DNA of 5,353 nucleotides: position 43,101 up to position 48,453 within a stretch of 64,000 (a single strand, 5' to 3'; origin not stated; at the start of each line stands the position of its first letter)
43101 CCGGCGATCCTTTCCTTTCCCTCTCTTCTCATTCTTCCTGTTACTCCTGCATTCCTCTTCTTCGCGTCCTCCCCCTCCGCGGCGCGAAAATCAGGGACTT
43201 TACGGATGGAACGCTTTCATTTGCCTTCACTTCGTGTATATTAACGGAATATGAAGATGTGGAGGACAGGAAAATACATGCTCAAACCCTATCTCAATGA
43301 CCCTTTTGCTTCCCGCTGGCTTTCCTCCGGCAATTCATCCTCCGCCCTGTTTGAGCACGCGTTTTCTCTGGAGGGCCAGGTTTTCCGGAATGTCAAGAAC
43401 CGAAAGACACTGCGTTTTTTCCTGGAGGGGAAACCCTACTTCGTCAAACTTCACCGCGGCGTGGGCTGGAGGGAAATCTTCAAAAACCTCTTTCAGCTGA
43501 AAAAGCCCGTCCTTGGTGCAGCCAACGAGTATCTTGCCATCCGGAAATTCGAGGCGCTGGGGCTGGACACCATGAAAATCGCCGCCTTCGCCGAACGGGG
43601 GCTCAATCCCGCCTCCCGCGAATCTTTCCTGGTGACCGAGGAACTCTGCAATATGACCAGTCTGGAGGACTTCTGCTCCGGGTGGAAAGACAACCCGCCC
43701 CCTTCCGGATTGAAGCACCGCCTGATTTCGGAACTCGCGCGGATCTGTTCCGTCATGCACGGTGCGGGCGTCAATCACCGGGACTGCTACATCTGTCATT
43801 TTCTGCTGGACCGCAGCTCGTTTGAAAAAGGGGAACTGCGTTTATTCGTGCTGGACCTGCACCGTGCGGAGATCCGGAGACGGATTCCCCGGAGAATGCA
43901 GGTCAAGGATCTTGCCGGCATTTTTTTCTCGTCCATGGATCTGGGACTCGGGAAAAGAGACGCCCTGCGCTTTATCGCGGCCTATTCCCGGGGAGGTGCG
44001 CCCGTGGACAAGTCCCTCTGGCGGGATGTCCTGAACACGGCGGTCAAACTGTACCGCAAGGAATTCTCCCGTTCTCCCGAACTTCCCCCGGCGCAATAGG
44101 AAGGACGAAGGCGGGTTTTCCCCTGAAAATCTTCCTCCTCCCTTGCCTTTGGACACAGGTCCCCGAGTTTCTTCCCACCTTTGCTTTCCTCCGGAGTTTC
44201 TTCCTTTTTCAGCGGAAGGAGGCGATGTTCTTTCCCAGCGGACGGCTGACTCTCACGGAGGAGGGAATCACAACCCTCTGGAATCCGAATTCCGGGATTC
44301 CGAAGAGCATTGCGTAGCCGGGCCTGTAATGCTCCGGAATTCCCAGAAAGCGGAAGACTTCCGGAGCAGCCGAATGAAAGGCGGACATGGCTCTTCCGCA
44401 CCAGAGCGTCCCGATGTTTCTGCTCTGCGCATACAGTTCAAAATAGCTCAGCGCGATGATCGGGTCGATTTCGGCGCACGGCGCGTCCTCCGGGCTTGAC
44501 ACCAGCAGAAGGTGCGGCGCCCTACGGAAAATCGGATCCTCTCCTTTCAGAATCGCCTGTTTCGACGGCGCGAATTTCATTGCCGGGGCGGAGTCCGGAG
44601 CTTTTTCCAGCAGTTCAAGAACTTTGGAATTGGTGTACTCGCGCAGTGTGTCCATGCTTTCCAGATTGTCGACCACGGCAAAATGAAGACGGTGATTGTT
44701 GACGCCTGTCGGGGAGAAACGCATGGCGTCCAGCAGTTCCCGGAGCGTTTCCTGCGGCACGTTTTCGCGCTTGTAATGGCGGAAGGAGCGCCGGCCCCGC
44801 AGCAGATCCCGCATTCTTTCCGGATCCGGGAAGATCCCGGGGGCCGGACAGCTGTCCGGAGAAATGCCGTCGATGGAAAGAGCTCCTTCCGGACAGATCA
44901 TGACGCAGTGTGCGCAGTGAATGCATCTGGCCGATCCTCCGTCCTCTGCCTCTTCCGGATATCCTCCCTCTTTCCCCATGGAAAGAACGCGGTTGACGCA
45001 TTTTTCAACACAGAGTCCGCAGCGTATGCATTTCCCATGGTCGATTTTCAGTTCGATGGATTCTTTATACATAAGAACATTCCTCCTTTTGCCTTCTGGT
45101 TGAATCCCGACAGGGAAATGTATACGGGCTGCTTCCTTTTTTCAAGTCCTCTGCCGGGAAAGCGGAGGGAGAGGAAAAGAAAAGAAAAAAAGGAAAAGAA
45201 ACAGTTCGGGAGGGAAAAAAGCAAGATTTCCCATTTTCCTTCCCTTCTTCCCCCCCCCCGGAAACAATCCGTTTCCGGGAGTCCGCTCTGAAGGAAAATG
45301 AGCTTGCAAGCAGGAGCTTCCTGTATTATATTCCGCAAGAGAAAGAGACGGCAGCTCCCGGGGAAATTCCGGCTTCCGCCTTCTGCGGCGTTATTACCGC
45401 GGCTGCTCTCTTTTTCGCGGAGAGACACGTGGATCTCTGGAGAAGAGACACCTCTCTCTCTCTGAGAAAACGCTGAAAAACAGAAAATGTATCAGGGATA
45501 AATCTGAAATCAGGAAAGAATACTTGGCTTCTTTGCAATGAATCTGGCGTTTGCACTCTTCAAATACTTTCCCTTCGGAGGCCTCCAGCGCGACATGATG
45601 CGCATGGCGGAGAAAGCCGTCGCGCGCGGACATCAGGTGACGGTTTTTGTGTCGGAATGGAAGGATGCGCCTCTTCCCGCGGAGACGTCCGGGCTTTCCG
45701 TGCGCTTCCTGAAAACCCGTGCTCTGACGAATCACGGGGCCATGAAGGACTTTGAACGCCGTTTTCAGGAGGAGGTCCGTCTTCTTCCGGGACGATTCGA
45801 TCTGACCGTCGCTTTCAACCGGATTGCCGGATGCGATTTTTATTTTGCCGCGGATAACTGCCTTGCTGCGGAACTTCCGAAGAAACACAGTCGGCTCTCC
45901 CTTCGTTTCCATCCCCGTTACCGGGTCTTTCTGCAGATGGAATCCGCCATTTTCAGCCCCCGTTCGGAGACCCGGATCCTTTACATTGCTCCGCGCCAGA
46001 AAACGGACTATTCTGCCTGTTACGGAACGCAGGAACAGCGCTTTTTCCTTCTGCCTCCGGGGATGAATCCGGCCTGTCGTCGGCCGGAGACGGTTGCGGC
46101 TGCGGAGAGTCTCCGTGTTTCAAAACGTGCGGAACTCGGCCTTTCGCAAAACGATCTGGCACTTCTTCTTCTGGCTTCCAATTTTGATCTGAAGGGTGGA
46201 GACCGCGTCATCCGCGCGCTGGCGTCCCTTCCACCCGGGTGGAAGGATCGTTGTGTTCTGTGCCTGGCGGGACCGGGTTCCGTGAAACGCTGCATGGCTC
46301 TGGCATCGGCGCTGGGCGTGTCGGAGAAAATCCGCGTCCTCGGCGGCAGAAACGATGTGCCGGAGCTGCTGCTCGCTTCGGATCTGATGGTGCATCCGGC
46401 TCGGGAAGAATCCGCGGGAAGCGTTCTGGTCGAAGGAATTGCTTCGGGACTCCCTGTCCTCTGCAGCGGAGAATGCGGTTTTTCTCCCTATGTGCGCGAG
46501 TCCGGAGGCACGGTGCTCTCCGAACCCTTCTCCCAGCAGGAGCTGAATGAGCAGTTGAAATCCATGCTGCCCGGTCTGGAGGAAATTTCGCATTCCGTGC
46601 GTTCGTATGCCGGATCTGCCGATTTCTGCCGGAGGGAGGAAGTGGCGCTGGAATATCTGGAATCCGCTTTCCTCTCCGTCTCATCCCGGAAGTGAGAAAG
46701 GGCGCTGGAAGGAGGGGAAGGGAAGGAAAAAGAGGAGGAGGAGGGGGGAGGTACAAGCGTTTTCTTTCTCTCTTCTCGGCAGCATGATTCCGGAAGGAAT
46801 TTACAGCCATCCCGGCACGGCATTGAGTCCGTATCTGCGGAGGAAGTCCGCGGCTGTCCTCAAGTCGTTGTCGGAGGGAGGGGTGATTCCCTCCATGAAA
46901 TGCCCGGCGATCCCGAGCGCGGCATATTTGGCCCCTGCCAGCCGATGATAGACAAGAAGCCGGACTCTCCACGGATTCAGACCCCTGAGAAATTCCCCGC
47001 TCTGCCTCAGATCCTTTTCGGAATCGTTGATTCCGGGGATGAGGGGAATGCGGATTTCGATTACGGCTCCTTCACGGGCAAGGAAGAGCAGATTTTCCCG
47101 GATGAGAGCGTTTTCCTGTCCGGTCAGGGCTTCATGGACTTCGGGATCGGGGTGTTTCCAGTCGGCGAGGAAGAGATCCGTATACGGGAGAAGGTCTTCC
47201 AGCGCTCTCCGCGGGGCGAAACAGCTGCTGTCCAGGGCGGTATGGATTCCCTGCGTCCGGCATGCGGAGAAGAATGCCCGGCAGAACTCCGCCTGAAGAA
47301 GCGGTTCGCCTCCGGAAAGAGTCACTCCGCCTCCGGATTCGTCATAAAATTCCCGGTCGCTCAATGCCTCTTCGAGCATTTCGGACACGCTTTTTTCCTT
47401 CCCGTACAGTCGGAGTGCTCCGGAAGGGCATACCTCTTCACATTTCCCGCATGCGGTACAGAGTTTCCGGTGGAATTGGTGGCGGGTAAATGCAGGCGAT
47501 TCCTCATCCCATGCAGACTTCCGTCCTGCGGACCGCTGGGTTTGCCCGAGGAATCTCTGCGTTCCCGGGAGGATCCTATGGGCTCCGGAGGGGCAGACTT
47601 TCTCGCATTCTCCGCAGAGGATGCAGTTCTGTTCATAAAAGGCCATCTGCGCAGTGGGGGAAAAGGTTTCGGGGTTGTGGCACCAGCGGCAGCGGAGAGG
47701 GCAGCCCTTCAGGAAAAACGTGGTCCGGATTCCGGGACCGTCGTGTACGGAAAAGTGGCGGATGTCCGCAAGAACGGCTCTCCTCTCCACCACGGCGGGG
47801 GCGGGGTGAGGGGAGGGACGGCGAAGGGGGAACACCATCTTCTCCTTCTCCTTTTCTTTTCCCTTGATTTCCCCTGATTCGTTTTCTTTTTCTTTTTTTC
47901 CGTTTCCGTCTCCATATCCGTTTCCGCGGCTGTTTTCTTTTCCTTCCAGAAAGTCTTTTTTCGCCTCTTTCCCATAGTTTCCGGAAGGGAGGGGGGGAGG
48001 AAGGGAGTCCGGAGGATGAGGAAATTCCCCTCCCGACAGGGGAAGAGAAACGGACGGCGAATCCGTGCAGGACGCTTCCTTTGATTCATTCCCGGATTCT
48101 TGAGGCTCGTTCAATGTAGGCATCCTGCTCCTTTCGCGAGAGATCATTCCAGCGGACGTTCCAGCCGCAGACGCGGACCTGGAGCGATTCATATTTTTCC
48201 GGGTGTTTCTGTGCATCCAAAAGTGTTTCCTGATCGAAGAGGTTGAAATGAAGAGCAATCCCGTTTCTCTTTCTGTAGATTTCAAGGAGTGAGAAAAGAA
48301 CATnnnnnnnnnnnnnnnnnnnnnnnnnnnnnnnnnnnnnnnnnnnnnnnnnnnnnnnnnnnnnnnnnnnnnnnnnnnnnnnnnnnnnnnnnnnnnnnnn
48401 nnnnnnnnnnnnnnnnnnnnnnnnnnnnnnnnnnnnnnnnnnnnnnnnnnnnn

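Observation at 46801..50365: Self-contained, divergent glycyl-radical enzyme plus activase pair with no pathway context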

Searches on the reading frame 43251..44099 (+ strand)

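Call 3: search_protein_families(library=pfam, proteins=[window:43251-44099:+], max_evalue=0.01)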
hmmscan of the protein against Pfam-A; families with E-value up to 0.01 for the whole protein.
window:43251-44099:+ (282 aa): 1 family
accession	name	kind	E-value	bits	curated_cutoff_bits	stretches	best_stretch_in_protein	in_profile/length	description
PF06293.20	Kdo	-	5.4e-48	163.6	21.3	1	39-245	5-207/207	Lipopolysaccharide kinase (Kdo/WaaP) family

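Call 4: search_protein_families(library=ncbifam, proteins=[window:43251-44099:+], max_evalue=0.01)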
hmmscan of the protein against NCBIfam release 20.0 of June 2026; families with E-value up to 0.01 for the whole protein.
window:43251-44099:+ (282 aa): 2 families
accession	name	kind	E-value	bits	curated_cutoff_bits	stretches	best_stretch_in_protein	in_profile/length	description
NF011703.0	PRK15123.1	equivalog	4.4e-96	320.9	170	1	15-274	5-264/268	lipopolysaccharide core heptose(I) kinase RfaP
NF007383.0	PRK09902.1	equivalog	0.0062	16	235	1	95-214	71-183/216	lipopolysaccharide kinase InaA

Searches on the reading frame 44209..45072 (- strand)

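Call 3: search_protein_families(library=pfam, proteins=[window:44209-45072:-], max_evalue=0.01)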
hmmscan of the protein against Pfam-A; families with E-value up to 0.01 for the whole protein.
window:44209-45072:- (287 aa): 12 families
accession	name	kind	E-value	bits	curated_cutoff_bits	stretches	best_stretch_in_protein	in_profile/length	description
PF00881.29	Nitroreductase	-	3.6e-24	86.3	23.5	1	91-258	1-166/167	Nitroreductase family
PF12838.12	Fer4_7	-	1.3e-09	38.8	27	1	14-64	1-52/52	4Fe-4S dicluster domain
PF13187.11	Fer4_9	-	5.6e-09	36.3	27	1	14-64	1-51/52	4Fe-4S dicluster domain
PF00037.32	Fer4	-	1.2e-08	34.8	21.1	2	9-25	2-18/24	4Fe-4S binding domain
PF12837.12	Fer4_6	-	2.3e-07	30.9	25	2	48-65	7-24/24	4Fe-4S binding domain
PF13237.11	Fer4_10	-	8e-07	29.3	25.5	1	9-61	3-53/53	4Fe-4S dicluster domain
PF14697.11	Fer4_21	-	0.00033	21.1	35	1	9-64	2-56/59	4Fe-4S dicluster domain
PF12797.12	Fer4_2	-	0.00036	20.8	24.5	1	9-25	4-20/22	4Fe-4S binding domain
PF13484.11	Fer4_16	-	0.0004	21.6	30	0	49-68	1-20/66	4Fe-4S double cluster binding domain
PF14512.11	TM1586_NiRdase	-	0.0018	18.4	27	0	100-136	151-186/215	Putative TM nitroreductase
PF13183.11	Fer4_8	-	0.0086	17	27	0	14-63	4-67/68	4Fe-4S dicluster domain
PF12800.12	Fer4_4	-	0.0087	16.8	24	0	48-63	2-17/17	4Fe-4S binding domain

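Call 4: search_protein_families(library=ncbifam, proteins=[window:44209-45072:-], max_evalue=0.01)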
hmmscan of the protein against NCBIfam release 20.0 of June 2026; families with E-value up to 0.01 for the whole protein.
window:44209-45072:- (287 aa): 58 families (the best 25 are shown)
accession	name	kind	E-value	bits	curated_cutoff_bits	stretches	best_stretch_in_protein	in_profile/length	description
NF004537.0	PRK05888.1-3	equivalog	1.2e-09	38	163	1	6-35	106-135/204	NADH-quinone oxidoreductase subunit NuoI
TIGR01971.1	NuoI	subfamily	5.2e-08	32.5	113.05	1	7-35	75-103/121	NADH-quinone oxidoreductase, chain I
NF003768.0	PRK05365.1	equivalog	8.7e-08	31.9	152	1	85-159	12-86/200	malonic semialdehyde reductase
NF040864.1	HgcB_ferredoxin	equivalog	3e-07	30.2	99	1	5-68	6-64/93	mercury methylation ferredoxin HgcB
NF038196.1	ferrodoxin_EFR1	subfamily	1.1e-06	28.9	75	1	7-67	179-231/242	EFR1 family ferrodoxin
NF043039.1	HgcAB_like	equivalog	1.7e-06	27.8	285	1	4-66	291-350/350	HgcAB-like fusion protein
TIGR02512.1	FeFe_hydrog_A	subfamily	6.3e-06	25.3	405.95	1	8-66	2-68/375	[FeFe] hydrogenase, group A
TIGR00402.1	napF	equivalog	6.6e-06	26.1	102.2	1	13-66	35-85/149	ferredoxin-type protein NapF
TIGR02179.1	PorD_KorD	subfamily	2.2e-05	24.5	60.05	0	48-67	25-44/78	2-oxoacid:acceptor oxidoreductase, delta subunit, pyruvate/2-ketoisovalerate family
NF043069.1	T4HPD_activ_SAM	equivalog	2.6e-05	23.7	425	1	6-69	44-101/299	trans-4-hydroxy-L-proline dehydratase activase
TIGR04395.1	cutC_activ_rSAM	equivalog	2.7e-05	23.6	360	1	7-69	48-107/309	choline TMA-lyase-activating enzyme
TIGR02494.1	PFLE_PFLC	subfamily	2.8e-05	23.5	174.35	1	5-69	40-101/293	glycyl-radical enzyme activating protein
NF042909.1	FMH_DH_FwdF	exception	2.8e-05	23.4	375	1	7-68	49-119/336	tungsten-dependent formylmethanofuran dehydrogenase subunit FwdF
NF006221.0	PRK08348.1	subfamily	3e-05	23.7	124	1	8-67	39-94/136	NADH-plastoquinone oxidoreductase subunit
NF040684.1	PorD_Arch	equivalog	3.4e-05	23.8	120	0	49-68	33-52/85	pyruvate synthase subunit PorD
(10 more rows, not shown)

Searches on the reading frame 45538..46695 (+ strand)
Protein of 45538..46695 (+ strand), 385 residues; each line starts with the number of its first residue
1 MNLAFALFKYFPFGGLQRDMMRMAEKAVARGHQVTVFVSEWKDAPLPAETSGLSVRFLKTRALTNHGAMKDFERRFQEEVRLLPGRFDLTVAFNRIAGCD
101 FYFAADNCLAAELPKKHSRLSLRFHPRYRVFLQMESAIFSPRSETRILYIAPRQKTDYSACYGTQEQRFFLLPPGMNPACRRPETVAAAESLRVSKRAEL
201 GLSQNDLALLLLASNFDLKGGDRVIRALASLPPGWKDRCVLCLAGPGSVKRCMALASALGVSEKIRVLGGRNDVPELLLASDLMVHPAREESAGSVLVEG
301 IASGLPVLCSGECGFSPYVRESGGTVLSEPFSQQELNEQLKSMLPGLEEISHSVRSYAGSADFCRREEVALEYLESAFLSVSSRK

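Call 3: search_protein_families(library=pfam, proteins=[window:45538-46695:+], max_evalue=0.01)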
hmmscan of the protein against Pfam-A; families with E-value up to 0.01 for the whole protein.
window:45538-46695:+ (385 aa): 5 families
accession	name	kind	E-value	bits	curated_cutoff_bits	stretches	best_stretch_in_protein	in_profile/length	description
PF00534.26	Glycos_transf_1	-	2e-22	80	26.4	1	197-344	6-156/172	Glycosyl transferases group 1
PF13692.12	Glyco_trans_1_4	-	2.4e-14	54.3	27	1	215-344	9-140/142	Glycosyl transferases group 1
PF20706.3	GT4-conflict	-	2.7e-08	33.6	26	1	203-325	194-326/385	Family 4 Glycosyltransferase in conflict systems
PF13439.12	Glyco_transf_4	-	3e-05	24.6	28.5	1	14-177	2-167/170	Glycosyltransferase Family 4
PF13579.12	Glyco_trans_4_4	-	0.0018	19.1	29.7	1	14-91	1-76/158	Glycosyl transferase 4-like domain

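Call 4: search_protein_families(library=ncbifam, proteins=[window:45538-46695:+], max_evalue=0.01)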
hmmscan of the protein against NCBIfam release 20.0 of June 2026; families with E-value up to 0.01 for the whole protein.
window:45538-46695:+ (385 aa): 12 families
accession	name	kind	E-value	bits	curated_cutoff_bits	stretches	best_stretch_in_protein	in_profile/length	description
TIGR03999.1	thiol_BshA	equivalog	1.4e-12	47.3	273.7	1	198-335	191-327/375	N-acetyl-alpha-D-glucosaminyl L-malate synthase BshA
TIGR03449.1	mycothiol_MshA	equivalog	2.2e-12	46.6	462.5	1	156-344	177-367/406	D-inositol-3-phosphate glycosyltransferase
TIGR03088.1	stp2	hypoth_equivalog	3.8e-12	45.9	409.05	1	234-341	225-333/374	TIGR03088 family PEP-CTERM/XrtA system glycosyltransferase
NF046085.1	XrtY_assoc_Gly1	equivalog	4.5e-10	38.9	400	1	202-343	205-346/387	XrtY-associated glycosyltransferase XYAG1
NF053787.1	GlcN_PG_synth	equivalog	1.2e-07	30.9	480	1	269-343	250-323/361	N-acetylglucosaminyl phosphatidylglycerol synthase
TIGR04047.1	MSMEG_0565_glyc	hypoth_equivalog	1.9e-06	27.3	259.85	1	259-345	252-340/373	MSMEG_0565 family glycosyltransferase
NF047684.1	TeichurnBiosyTuaC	equivalog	4.5e-06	25.9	550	1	193-344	206-352/391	teichuronic acid biosynthesis protein TuaC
NF041876.1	EPS_EpsE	equivalog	3.6e-05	23.2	400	1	247-344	260-359/389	exopolysaccharide biosynthesis GT4 family glycosyltransferase EpsE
NF038011.1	PelF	equivalog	0.00021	20.5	100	1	249-310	353-413/489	GT4 family glycosyltransferase PelF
TIGR04157.1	glyco_rSAM_CFB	subfamily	0.00028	20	400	1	147-321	173-341/406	TIGR04157 family glycosyltransferase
NF012028.0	PRK15484.1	subfamily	0.001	18.3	618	1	280-346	276-344/380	lipopolysaccharide N-acetylglucosaminyltransferase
TIGR04348.1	TIGR04348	equivalog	0.0028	16.8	300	1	271-311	203-243/310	selenoneine biosynthesis selenosugar synthase SenB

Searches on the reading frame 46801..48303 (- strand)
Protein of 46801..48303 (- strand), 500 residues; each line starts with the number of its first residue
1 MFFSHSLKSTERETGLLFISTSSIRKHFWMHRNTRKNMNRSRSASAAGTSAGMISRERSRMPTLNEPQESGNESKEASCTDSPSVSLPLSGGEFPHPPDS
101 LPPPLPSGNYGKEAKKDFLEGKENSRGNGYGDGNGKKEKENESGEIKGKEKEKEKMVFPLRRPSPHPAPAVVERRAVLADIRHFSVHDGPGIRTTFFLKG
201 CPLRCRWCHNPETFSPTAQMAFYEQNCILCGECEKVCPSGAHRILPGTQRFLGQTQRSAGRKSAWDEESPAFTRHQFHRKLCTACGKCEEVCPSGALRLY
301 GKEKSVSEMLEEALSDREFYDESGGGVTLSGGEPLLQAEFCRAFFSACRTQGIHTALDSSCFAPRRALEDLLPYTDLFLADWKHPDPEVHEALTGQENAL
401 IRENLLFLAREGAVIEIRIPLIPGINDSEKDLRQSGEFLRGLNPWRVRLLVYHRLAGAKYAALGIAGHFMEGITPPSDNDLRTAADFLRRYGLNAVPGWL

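Call 3: search_protein_families(library=pfam, proteins=[window:46801-48303:-], max_evalue=0.01)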
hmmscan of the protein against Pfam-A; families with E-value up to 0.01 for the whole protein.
window:46801-48303:- (500 aa): 15 families
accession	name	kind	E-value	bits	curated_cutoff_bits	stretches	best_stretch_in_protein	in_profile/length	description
PF04055.27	Radical_SAM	-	4.1e-16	60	29.5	1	296-431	18-161/166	Radical SAM superfamily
PF00037.32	Fer4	-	4.3e-13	48.9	21.1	2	278-297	4-23/24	4Fe-4S binding domain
PF13353.11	Fer4_12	-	1.3e-11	45.3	22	2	188-223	2-37/137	4Fe-4S single cluster domain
PF12837.12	Fer4_6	-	2.1e-10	40.4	25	2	224-241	6-23/24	4Fe-4S binding domain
PF13187.11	Fer4_9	-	7.8e-10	39.1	27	1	226-296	1-51/52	4Fe-4S dicluster domain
PF12838.12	Fer4_7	-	1.1e-09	39.1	27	2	226-296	1-52/52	4Fe-4S dicluster domain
PF13237.11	Fer4_10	-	2.7e-09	37.2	25.5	2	278-301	5-22/53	4Fe-4S dicluster domain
PF13183.11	Fer4_8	-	3.3e-09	37.6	27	1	225-295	3-67/68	4Fe-4S dicluster domain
PF13484.11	Fer4_16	-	9.6e-08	33.1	30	1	282-303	2-22/66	4Fe-4S double cluster binding domain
PF14697.11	Fer4_21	-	1.4e-06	28.8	35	1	274-297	33-57/59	4Fe-4S dicluster domain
PF12797.12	Fer4_2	-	1.6e-06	28.1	24.5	2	221-239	4-22/22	4Fe-4S binding domain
PF13534.11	Fer4_17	-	7.4e-06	26.9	22.2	0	278-295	42-59/61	4Fe-4S dicluster domain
PF12800.12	Fer4_4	-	1.3e-05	25.5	24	0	281-295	3-17/17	4Fe-4S binding domain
PF12798.12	Fer4_3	-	0.00059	20.9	27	1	227-241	1-15/15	4Fe-4S binding domain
PF25160.1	LdpA_Fe-S-bd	-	0.0033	17.6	27.6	0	271-297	17-43/49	LdpA Fe-S cluster-binding domain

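Call 4: search_protein_families(library=ncbifam, proteins=[window:46801-48303:-], max_evalue=0.01)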
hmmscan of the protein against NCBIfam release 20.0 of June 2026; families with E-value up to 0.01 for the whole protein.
window:46801-48303:- (500 aa): 68 families (the best 25 are shown)
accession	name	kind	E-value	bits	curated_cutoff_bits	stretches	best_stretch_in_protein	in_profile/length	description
TIGR02494.1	PFLE_PFLC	subfamily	1.1e-94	317.1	174.35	1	180-489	3-290/293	glycyl-radical enzyme activating protein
NF043069.1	T4HPD_activ_SAM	equivalog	2.8e-84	283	425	1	177-491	3-291/299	trans-4-hydroxy-L-proline dehydratase activase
TIGR04395.1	cutC_activ_rSAM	equivalog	2.1e-78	263.7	360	1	172-494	1-303/309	choline TMA-lyase-activating enzyme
NF048008.1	SfplDhtActHpfHKleb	equivalog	1.9e-77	260.6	500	2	276-467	79-273/308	(2S)-3-sulfopropanediol dehydratase activating enzyme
NF048010.1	SfplDhtActHpsHDes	equivalog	2.4e-74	249.9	430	2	274-466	82-277/298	(2S)-3-sulfopropanediol dehydratase activating enzyme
TIGR04003.1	rSAM_BssD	equivalog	1e-69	235.1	496.45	1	177-469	2-276/314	[benzylsuccinate synthase]-activating enzyme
NF033719.1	ind_deCO2_activ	equivalog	4.7e-69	233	425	1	177-494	2-299/302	indoleacetate decarboxylase activase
NF033717.2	HPDL_rSAM_activ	equivalog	2.2e-61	207.8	420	1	175-471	3-280/311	4-hydroxyphenylacetate decarboxylase activase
TIGR02493.1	PFLA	equivalog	3.5e-55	186.9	231.75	2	300-490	42-234/235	pyruvate formate-lyase-activating protein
NF007483.0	PRK10076.1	equivalog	2e-54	184.8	326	2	281-494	75-287/292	[formate-C-acetyltransferase]-activating enzyme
TIGR04041.1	activase_YjjW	hypoth_equivalog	2.3e-47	161.7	250.2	2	276-455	66-241/276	YjjW family glycine radical enzyme activase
NF008356.0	PRK11145.1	equivalog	2e-45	155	375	2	301-494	48-243/246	pyruvate formate lyase 1-activating protein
TIGR02495.1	NrdG2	equivalog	7e-17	61.4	131.15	2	307-430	49-172/193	anaerobic ribonucleoside-triphosphate reductase activating protein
TIGR02491.1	NrdG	equivalog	8.5e-12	45.3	126.1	1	179-224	3-48/154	anaerobic ribonucleoside-triphosphate reductase activating protein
NF040763.1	FeFe_hydrog_A6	exception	1.5e-08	33.5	765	2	272-312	180-220/571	NADH-dependent [FeFe] hydrogenase, group A6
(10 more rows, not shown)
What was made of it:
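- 46801..48123 (-): GRE-activating enzyme gene. It is 440 aa if it starts at ATG 48123, overlapping the GRE gene by 38 nt, or 345 aa if it starts at ATG 47838. TIGR02494 scores 317 bits against a cut-off of 174 (call 4).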
